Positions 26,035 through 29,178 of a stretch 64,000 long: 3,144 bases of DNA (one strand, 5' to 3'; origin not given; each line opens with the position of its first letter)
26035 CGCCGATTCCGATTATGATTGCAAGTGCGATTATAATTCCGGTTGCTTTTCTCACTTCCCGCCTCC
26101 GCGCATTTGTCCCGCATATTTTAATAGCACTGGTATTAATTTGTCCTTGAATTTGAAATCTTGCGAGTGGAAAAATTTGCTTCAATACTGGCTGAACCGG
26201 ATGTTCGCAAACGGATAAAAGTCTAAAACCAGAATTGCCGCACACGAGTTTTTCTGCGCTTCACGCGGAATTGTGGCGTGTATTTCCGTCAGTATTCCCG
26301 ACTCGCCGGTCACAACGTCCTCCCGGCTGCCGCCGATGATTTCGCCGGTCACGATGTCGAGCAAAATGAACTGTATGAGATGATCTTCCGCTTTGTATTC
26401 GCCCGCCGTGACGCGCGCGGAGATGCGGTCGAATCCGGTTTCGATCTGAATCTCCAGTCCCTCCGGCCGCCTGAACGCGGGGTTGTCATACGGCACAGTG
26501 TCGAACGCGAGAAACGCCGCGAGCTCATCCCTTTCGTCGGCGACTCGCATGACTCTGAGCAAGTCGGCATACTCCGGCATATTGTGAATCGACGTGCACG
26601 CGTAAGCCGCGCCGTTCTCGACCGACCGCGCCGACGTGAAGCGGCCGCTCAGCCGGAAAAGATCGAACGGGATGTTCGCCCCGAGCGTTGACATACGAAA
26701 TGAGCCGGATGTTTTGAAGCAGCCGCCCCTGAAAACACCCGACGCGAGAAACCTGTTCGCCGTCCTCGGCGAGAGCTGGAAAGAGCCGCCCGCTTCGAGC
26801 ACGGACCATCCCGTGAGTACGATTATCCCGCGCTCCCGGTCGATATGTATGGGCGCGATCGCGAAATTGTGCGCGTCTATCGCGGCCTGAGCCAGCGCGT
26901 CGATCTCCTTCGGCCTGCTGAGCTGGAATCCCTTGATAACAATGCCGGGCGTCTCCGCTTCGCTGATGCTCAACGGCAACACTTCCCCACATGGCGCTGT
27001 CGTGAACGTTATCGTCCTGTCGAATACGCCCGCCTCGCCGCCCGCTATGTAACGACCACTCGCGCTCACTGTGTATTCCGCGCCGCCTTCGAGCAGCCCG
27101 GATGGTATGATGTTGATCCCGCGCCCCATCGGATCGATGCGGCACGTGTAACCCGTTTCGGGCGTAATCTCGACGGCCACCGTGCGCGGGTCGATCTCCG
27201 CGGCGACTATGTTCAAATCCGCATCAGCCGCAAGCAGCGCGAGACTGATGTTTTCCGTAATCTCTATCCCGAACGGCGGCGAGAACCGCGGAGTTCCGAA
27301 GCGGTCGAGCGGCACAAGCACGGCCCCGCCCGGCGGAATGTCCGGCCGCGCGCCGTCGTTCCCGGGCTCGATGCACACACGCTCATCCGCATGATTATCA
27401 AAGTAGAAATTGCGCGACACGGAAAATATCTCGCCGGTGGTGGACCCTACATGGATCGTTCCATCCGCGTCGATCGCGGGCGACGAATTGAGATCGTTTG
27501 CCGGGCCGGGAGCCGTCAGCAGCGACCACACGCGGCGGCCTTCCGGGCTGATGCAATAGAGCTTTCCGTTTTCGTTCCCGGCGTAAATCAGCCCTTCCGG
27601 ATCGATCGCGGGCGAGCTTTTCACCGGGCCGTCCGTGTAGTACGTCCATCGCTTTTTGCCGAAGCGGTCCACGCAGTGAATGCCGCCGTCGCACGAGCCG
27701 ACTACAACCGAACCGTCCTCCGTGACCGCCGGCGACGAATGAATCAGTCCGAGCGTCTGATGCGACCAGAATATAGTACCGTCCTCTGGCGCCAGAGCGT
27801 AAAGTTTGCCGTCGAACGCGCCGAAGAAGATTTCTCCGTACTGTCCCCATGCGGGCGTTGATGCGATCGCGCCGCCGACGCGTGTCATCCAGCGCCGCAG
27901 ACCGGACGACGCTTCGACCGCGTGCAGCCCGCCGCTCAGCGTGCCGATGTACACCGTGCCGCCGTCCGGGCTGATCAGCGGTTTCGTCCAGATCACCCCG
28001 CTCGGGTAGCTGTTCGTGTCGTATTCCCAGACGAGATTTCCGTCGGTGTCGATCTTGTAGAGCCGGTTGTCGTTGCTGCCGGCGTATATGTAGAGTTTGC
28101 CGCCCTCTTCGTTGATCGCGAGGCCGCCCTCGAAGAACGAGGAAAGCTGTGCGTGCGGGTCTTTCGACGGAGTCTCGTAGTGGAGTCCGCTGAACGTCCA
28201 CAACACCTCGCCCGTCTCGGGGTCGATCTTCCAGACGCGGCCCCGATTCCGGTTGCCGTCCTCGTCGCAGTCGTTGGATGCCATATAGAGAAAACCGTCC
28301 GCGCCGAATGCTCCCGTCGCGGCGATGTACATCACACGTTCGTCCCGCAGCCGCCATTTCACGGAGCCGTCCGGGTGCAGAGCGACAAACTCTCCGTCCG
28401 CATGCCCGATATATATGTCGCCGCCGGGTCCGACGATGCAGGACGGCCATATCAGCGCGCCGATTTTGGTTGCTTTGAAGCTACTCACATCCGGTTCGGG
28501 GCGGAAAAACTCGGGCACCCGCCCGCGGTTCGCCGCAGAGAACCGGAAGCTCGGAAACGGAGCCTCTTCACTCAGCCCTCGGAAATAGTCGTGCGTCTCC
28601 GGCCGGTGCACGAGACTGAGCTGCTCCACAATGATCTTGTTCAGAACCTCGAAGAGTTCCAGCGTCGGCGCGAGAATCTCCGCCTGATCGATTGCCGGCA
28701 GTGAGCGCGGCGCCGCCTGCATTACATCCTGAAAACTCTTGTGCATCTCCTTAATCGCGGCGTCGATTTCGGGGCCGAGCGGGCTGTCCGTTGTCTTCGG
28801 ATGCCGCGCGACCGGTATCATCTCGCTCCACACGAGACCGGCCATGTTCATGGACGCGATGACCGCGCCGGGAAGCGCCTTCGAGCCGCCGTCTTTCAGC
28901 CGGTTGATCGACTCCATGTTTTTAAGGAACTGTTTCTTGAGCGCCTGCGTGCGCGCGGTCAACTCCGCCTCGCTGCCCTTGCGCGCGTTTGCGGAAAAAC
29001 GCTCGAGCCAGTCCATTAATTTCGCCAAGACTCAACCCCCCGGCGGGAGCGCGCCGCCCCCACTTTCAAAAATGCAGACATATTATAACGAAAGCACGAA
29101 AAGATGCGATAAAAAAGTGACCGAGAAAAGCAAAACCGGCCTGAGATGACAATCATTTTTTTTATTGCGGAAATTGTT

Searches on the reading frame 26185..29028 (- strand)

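Call 84: search_protein_families(library=pfam, proteins=[window:26185-29028:-], max_evalue=0.00001)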
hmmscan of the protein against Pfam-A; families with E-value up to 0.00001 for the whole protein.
window:26185-29028:- (948 aa): 3 families
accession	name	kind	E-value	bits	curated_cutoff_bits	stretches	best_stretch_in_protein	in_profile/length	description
PF13570.13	Beta-prop_ACSF4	-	1.4e-36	127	133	1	299-538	51-288/329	Beta-alanine-activating enzyme, beta-propeller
PF13360.13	PQQ_2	-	2.8e-35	122.5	27.6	3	406-538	2-134/233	Outer membrane protein assembly factor BamB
PF25292.1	Beta-prop_CGLA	-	1.4e-11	44.9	26.8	0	404-500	6-109/316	Lambda-carrageenase beta-propeller domain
